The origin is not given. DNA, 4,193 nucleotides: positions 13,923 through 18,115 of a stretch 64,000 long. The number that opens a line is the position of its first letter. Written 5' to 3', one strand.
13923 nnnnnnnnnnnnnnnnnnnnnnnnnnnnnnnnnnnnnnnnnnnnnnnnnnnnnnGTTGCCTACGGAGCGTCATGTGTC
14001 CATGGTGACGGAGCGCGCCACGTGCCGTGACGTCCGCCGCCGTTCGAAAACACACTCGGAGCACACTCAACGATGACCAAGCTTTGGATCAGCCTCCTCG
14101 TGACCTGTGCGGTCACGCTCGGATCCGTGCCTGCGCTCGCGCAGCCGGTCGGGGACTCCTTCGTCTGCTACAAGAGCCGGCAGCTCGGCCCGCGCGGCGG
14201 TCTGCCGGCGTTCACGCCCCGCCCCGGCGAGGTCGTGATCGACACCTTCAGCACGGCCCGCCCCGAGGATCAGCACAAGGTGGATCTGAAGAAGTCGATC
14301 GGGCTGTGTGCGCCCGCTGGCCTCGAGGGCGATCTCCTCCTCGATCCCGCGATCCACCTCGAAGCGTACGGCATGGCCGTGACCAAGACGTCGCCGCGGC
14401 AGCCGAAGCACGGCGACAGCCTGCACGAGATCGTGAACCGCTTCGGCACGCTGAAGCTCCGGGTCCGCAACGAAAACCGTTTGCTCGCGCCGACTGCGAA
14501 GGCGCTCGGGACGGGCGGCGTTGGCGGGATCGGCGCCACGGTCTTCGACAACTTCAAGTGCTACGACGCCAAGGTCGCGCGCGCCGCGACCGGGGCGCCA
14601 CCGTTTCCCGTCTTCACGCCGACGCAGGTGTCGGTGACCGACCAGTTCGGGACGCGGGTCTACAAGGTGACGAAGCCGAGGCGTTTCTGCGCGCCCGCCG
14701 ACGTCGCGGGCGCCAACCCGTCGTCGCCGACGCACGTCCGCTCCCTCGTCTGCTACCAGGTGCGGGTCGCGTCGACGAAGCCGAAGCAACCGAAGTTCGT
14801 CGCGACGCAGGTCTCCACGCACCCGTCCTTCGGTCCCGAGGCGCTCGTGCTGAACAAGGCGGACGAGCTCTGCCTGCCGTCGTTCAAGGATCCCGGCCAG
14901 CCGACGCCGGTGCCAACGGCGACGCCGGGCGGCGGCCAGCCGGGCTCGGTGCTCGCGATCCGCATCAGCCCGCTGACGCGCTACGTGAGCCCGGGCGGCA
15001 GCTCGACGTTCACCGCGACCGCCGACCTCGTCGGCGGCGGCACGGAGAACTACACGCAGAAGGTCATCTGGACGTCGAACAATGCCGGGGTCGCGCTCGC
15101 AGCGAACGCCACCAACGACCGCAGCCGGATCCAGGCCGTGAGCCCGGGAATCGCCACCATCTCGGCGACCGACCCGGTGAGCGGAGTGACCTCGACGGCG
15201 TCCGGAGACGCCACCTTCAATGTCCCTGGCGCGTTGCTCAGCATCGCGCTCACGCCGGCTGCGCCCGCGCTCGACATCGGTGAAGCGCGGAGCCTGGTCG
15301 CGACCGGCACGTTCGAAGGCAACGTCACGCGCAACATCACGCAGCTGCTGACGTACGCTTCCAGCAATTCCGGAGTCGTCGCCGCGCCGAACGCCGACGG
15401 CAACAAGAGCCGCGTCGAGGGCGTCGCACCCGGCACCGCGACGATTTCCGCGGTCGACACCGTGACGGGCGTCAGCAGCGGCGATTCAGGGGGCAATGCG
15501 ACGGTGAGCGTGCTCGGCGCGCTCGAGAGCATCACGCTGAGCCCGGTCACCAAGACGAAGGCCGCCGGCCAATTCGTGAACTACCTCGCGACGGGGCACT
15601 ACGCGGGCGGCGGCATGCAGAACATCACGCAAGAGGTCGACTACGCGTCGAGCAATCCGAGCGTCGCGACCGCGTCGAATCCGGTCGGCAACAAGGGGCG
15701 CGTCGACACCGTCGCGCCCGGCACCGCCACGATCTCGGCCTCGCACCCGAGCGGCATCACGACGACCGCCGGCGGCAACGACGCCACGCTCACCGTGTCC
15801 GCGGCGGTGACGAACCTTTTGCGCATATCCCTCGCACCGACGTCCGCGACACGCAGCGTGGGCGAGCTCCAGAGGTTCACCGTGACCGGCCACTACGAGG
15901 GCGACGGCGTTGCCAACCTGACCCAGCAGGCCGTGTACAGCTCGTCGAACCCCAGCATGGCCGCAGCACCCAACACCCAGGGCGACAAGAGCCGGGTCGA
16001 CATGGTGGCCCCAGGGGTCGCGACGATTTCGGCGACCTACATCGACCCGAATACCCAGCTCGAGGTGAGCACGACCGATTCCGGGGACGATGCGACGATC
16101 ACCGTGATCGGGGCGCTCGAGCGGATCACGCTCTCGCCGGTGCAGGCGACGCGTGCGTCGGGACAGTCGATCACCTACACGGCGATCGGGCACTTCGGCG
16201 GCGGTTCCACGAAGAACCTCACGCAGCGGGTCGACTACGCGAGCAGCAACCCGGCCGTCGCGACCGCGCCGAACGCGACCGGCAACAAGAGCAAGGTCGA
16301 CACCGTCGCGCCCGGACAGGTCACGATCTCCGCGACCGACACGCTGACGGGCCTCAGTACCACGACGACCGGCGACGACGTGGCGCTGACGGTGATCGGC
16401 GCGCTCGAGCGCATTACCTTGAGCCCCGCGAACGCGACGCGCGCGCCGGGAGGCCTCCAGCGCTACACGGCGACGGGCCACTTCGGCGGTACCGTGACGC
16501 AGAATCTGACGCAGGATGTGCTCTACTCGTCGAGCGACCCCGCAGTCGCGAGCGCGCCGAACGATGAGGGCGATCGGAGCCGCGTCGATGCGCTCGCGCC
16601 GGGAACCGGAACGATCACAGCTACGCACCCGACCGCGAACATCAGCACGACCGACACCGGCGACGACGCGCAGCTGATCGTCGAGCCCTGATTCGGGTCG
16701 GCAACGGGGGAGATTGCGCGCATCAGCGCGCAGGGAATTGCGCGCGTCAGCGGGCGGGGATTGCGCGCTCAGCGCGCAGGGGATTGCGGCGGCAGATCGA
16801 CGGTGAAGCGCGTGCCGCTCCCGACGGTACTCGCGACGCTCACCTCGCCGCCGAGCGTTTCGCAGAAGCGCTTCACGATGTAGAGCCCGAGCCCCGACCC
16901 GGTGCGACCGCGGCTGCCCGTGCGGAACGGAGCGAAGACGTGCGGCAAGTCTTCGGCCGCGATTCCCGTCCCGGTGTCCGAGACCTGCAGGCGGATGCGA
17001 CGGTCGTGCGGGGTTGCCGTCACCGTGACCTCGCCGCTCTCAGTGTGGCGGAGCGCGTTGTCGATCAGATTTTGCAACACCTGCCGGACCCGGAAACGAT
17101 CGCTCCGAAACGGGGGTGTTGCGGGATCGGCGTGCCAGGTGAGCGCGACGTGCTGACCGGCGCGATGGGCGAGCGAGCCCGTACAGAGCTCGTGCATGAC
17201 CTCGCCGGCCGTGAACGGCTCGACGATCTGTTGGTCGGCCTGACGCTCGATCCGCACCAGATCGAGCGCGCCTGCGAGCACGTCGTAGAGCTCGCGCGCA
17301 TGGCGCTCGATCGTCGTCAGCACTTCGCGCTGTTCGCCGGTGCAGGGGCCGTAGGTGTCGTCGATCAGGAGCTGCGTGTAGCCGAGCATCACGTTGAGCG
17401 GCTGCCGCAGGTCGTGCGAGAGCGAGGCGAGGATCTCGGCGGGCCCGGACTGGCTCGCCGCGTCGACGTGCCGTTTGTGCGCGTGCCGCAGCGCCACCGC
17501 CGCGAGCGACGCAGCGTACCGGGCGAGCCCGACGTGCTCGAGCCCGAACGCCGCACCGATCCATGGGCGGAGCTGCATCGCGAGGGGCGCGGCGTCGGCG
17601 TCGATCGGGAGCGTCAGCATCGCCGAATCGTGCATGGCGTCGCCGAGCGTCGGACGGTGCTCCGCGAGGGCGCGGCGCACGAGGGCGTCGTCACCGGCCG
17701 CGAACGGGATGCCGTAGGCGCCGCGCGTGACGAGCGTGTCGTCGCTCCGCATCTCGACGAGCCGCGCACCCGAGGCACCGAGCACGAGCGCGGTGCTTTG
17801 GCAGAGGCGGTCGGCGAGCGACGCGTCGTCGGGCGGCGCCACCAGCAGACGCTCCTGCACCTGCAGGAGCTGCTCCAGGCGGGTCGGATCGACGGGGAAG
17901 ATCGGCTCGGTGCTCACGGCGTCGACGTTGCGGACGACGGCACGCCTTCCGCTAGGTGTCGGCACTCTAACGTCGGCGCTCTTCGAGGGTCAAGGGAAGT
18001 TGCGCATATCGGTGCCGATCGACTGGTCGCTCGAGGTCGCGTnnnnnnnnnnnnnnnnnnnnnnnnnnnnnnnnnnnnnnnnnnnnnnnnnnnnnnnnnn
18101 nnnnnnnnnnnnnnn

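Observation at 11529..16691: Two paralogous secreted proteins share a tandem-duplicated ~115-aa cysteine-containing N-terminal module that I cannot assign to a known domain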

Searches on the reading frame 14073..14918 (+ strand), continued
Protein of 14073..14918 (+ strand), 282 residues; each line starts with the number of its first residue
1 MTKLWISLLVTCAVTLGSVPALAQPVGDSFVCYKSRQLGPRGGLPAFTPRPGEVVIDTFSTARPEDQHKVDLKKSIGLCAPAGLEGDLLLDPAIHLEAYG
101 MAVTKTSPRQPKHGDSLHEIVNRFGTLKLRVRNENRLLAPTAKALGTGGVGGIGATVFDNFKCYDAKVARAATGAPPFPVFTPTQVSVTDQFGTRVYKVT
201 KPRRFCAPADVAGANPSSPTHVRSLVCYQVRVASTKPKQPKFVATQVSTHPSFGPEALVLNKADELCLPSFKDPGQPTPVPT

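Call 66: find_homologous_proteins(query=A3, max_evalue=1e-10)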
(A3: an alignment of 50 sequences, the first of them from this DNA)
Query A3 (50 sequences) (256 aa, profile of the alignment): 283 proteins with E <= 1e-10 among 6284 candidates; the best 120 are listed.
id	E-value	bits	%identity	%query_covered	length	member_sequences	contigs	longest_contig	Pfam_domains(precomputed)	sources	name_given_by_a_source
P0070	1.5e-121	422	29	81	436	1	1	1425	PF24247.2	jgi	jgi:hypothetical protein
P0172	9.7e-116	403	30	96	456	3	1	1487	PF24247.2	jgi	jgi:hypothetical protein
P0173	2.1e-113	396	27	98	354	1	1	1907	PF24247.2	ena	-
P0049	9.5e-102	358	27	97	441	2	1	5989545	PF24247.2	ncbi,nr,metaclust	ncbi:hypothetical protein ABI59_03245 [Acidobacteria bacterium Mor1]|nr:hypothetical protein ABI59_0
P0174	1.6e-99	350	32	75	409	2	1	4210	PF24247.2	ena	-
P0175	2.5e-93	330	30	98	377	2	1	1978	PF24247.2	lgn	-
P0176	8.1e-85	302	46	98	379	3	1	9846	PF24247.2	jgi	-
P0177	1.3e-83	298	39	95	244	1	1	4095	PF24247.2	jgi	jgi:hypothetical protein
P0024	1.6e-82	295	45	96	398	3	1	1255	PF13620.13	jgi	jgi:hypothetical protein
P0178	4.6e-82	293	30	76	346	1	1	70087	PF24247.2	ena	-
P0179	1.2e-81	292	42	96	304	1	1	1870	PF24247.2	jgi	-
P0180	2.3e-77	278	30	98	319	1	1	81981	PF24247.2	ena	-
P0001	3.5e-77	277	77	100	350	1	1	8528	-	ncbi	ncbi:MAG: Ig-like domain-containing protein, partial [Candidatus Binatia bacterium]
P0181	9.6e-76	272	33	96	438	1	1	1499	-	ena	-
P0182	6.0e-74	266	43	94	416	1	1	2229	PF00963.25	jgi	jgi:hypothetical protein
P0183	1.5e-73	265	33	96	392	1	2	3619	PF24247.2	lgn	-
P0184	1.4e-71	259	31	45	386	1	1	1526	PF24247.2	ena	-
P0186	2.1e-70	255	36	95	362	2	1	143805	PF24247.2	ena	-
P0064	2.2e-70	255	32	75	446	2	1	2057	PF13948.12,PF24247.2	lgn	-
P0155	2.5e-69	251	34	79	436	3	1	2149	PF24247.2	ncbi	-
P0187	4.4e-69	251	36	95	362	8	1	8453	PF24247.2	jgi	-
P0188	9.9e-68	246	30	96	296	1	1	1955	PF24247.2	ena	-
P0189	7.0e-67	243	34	96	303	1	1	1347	PF24247.2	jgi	jgi:hypothetical protein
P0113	1.3e-66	242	31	96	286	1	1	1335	PF13948.12,PF24247.2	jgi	jgi:cysteine-rich repeat protein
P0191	1.3e-66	242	33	95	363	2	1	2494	PF24247.2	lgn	-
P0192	4.2e-66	241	29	96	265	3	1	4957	PF24247.2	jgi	jgi:hypothetical protein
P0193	4.8e-66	241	30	96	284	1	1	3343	PF24247.2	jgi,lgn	jgi:hypothetical protein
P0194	4.8e-66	241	34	95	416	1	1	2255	PF24247.2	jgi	jgi:hypothetical protein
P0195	1.6e-65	239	28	98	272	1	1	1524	PF24247.2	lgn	-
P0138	2.7e-65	238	29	98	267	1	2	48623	PF24247.2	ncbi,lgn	-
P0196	6.2e-65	237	29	98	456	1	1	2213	PF24247.2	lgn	-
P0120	2.8e-64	235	31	95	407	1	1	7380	PF24247.2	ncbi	-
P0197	4.0e-64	234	33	96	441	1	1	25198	PF24247.2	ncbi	-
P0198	2.3e-63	232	32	95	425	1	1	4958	PF24247.2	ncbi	-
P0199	2.6e-63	232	34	79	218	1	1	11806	PF24247.2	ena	-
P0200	6.1e-63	230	33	96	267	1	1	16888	PF24247.2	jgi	jgi:hypothetical protein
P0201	8.6e-63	230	31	96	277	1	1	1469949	PF24247.2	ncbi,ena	-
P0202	1.1e-62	230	30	82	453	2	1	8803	PF24247.2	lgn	-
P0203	2.1e-62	229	32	96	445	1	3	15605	PF24247.2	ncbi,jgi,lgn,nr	ncbi:MAG: hypothetical protein SGJ13_04955 [Actinomycetota bacterium]|nr:hypothetical protein [Actin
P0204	2.4e-62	228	27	95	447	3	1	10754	PF13948.12,PF24247.2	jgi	jgi:cysteine-rich repeat protein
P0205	1.9e-61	226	30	95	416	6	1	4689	PF24247.2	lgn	-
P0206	4.5e-61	224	30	78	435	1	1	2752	PF24247.2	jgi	-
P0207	2.0e-60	222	27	95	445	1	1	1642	PF13385.14,PF24247.2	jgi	jgi:concanavalin A-like lectin/glucanase superfamily protein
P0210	1.9e-59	219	28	78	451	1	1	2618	PF24247.2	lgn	-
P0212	2.2e-59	219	28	99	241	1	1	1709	PF24247.2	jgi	jgi:hypothetical protein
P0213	3.8e-59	218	32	82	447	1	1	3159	PF24247.2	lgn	-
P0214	6.8e-59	217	32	96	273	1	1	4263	PF24247.2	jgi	jgi:hypothetical protein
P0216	8.7e-59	217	29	98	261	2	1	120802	PF24247.2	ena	-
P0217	1.3e-58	216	31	96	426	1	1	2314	PF24247.2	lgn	-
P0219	1.4e-58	216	30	98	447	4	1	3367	PF00526.24,PF24247.2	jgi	jgi:hypothetical protein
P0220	2.0e-58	216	34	96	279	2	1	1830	PF24247.2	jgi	jgi:cysteine-rich repeat protein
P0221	2.3e-58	215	23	98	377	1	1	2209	PF24247.2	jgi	jgi:hypothetical protein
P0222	3.0e-58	215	29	96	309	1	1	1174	PF24247.2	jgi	jgi:hypothetical protein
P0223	3.4e-58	215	29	79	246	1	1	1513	PF24247.2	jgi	jgi:hypothetical protein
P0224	4.9e-58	214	31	96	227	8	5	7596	PF24247.2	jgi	jgi:hypothetical protein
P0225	4.9e-58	214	31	96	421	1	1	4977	PF24247.2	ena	-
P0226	5.1e-58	214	30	87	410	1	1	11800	PF24247.2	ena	-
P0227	5.7e-58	214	33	96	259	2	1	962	PF24247.2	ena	-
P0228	8.4e-58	214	31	76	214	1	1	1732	PF24247.2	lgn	-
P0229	1.4e-57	213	29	96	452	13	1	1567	PF24247.2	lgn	-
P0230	1.5e-57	213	30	97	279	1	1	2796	PF24247.2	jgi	jgi:hypothetical protein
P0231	2.2e-57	212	29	79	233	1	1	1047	PF24247.2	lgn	-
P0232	3.6e-57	212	31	75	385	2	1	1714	PF24247.2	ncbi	-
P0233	5.1e-57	211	29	96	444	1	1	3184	PF24247.2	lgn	-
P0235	1.1e-56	210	30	90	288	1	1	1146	PF24247.2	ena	-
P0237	1.4e-56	210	30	96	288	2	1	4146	PF24247.2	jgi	jgi:hypothetical protein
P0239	4.8e-56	208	29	96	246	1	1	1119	PF24247.2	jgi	jgi:hypothetical protein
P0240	5.0e-56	208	28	96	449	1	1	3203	PF24247.2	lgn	-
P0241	7.0e-56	207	38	77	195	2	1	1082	PF24247.2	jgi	jgi:hypothetical protein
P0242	9.7e-56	207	30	95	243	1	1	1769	PF24247.2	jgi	-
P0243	1.6e-55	206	30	88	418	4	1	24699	PF24247.2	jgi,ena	jgi:hypothetical protein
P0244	1.9e-55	206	27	98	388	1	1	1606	PF24247.2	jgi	jgi:hypothetical protein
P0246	5.2e-55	204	30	98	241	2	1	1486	PF24247.2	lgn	-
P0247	5.6e-55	204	33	77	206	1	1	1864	PF24247.2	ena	-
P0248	1.1e-54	203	29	99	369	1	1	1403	PF24247.2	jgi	jgi:hypothetical protein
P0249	1.3e-54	203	42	47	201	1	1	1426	PF24247.2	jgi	-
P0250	1.8e-54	203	29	73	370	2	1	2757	PF24247.2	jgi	jgi:hypothetical protein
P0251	2.5e-54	202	28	96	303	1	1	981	PF24247.2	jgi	jgi:hypothetical protein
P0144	2.7e-54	202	29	98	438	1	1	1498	PF24247.2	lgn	-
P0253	4.1e-54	202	31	96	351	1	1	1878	PF24247.2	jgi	jgi:hypothetical protein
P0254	5.6e-54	201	26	98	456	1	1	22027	PF24247.2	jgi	-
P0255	5.9e-54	201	29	88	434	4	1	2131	PF24247.2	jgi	jgi:hypothetical protein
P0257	8.5e-54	201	28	96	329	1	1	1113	PF24247.2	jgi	jgi:hypothetical protein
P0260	1.9e-53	199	32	85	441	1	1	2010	PF13448.12,PF24247.2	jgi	jgi:hypothetical protein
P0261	2.2e-53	199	34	79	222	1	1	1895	PF24247.2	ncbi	-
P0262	2.2e-53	199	31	79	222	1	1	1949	PF24247.2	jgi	jgi:hypothetical protein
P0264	5.9e-53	198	29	95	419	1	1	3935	PF24247.2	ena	-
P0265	1.1e-52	197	31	96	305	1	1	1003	PF24247.2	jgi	-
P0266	2.4e-52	196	29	77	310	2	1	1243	PF24247.2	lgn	-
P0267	2.4e-52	196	35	84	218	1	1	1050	PF24247.2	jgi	-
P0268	6.1e-52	194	34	79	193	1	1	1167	PF24247.2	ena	-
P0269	1.2e-51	193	30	76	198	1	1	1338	PF24247.2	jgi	jgi:hypothetical protein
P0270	2.8e-51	192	30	79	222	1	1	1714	PF24247.2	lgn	-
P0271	4.0e-51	192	33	79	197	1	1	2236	PF24247.2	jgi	jgi:hypothetical protein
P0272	8.8e-51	191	29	97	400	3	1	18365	PF07705.18,PF24247.2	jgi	jgi:hypothetical protein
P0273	1.3e-50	190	36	80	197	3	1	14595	PF24247.2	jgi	jgi:hypothetical protein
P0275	2.5e-50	189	29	81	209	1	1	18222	PF24247.2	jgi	jgi:hypothetical protein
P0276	4.0e-50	188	30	44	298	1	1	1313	PF24247.2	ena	-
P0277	4.3e-50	188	26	96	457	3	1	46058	PF24247.2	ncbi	-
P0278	1.4e-49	187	34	75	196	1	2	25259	PF24247.2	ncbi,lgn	-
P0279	2.3e-49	186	27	71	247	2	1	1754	PF24247.2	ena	-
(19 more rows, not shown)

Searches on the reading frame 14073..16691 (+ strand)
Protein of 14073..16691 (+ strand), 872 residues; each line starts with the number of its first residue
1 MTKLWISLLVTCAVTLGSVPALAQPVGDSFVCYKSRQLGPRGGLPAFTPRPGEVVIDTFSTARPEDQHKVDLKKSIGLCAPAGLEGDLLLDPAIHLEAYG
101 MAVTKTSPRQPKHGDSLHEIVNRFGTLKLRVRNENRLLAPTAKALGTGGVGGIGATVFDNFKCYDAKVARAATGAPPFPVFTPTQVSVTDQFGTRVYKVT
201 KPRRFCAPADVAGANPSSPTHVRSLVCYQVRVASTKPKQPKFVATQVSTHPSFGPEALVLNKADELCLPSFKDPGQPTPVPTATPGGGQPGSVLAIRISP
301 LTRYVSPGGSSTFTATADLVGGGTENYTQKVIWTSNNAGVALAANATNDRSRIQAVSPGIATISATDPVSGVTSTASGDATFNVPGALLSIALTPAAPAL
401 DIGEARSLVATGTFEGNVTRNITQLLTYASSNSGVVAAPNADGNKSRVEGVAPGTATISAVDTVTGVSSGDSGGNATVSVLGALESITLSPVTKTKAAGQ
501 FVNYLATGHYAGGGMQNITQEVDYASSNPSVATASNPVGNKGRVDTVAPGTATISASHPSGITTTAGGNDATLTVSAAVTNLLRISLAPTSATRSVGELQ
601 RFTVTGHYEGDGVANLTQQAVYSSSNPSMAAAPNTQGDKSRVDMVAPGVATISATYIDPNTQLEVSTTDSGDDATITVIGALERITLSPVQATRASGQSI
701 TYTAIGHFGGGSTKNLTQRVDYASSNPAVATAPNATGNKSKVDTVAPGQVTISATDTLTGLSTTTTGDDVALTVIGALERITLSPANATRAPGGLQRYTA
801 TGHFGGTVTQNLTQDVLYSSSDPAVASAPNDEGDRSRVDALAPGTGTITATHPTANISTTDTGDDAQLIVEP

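Call 3: search_protein_families(library=pfam, proteins=[window:14073-16691:+], max_evalue=1)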
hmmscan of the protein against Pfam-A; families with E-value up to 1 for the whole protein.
window:14073-16691:+ (872 aa): 4 families
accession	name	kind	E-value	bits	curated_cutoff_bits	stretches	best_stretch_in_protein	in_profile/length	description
PF02368.24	Big_2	-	5.5e-34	116.4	22.8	6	485-556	3-66/79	Bacterial Ig-like domain (group 2)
PF24247.1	DUF7450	-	0.0015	18.7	27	1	119-267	20-149/151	Repeat of unknown function (DUF7450)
PF18667.6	BppU_IgG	-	0.023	15.3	27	0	702-731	35-63/96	Baseplate upper protein immunoglobulin like domain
PF11589.14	DUF3244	-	0.17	12.4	25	0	655-690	24-58/96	Domain of unknown function (DUF3244)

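Call 4: search_protein_families(library=ncbifam, proteins=[window:14073-16691:+], max_evalue=1)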
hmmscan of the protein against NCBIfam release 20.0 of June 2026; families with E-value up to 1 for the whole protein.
window:14073-16691:+ (872 aa): 1 family
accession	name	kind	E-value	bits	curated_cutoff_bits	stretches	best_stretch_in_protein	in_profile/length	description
NF033635.1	SLATT_fungal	domain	0.51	10.3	35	1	749-804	32-85/128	SLATT domain-containing protein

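Call 17: find_encoding_contigs(protein=window:14073-16691:+, flank=10000, max_places=4)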
Protein window:14073-16691:+ (872 aa): 1 contig read that carries it; 1 place shown.
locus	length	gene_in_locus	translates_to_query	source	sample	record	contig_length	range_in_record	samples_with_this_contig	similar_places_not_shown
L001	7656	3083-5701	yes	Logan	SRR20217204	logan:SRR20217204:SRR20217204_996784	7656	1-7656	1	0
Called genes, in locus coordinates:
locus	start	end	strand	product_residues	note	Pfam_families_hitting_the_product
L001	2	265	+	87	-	?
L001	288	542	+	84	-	PF13384:HTH_23 (weak)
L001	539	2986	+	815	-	-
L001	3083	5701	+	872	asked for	PF02368:Big_2 (weak)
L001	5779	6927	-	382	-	PF00512:HisKA, PF13581:HATPase_c_2 (weak), PF02518:HATPase_c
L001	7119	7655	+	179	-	?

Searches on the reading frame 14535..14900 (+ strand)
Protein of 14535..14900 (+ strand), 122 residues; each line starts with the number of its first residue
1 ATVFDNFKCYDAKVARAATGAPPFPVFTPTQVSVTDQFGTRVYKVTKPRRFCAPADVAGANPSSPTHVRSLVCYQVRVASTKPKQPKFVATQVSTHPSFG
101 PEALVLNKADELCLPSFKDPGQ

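Call 61: predict_structure(alignment_id=A6)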
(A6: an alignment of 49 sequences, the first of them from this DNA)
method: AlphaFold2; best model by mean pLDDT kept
length: 122 residues; sequences in the alignment: 49
mean_pLDDT: 92.9   pTM: 0.81
mean pLDDT of the five models: 92.9, 92.6, 92.4, 92.1, 91.8
residues with pLDDT >= 90: 106; 70-90: 11; 50-70: 3; < 50: 2
segments of 3 or more residues with pLDDT < 50: none
pLDDT, mean of each block of 10 residues (from residue 1): 83 94 95 97 98 94 92 97 96 94 97 88 47
secondary structure, 60 per line:
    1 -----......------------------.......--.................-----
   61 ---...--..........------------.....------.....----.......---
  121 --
elements in order: E6-11 E30-36 E39-55 E69-78 E91-95 E102-106 E111-117

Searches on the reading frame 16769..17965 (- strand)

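Call 20: search_protein_families(library=pfam, proteins=[window:16769-17965:-], max_evalue=0.001)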
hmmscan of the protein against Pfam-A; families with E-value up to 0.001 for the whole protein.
window:16769-17965:- (398 aa): 3 families
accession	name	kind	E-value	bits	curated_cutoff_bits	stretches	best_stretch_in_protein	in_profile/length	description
PF02518.31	HATPase_c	-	3.7e-31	108.3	26.4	1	289-394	2-110/111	Histidine kinase-, DNA gyrase B-, and HSP90-like ATPase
PF00512.31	HisKA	-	1.6e-13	50.9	26.9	1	177-241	4-65/66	His Kinase A (phospho-acceptor) domain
PF13581.12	HATPase_c_2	-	1e-06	29.2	27.4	1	297-374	40-113/127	Histidine kinase-like ATPase domain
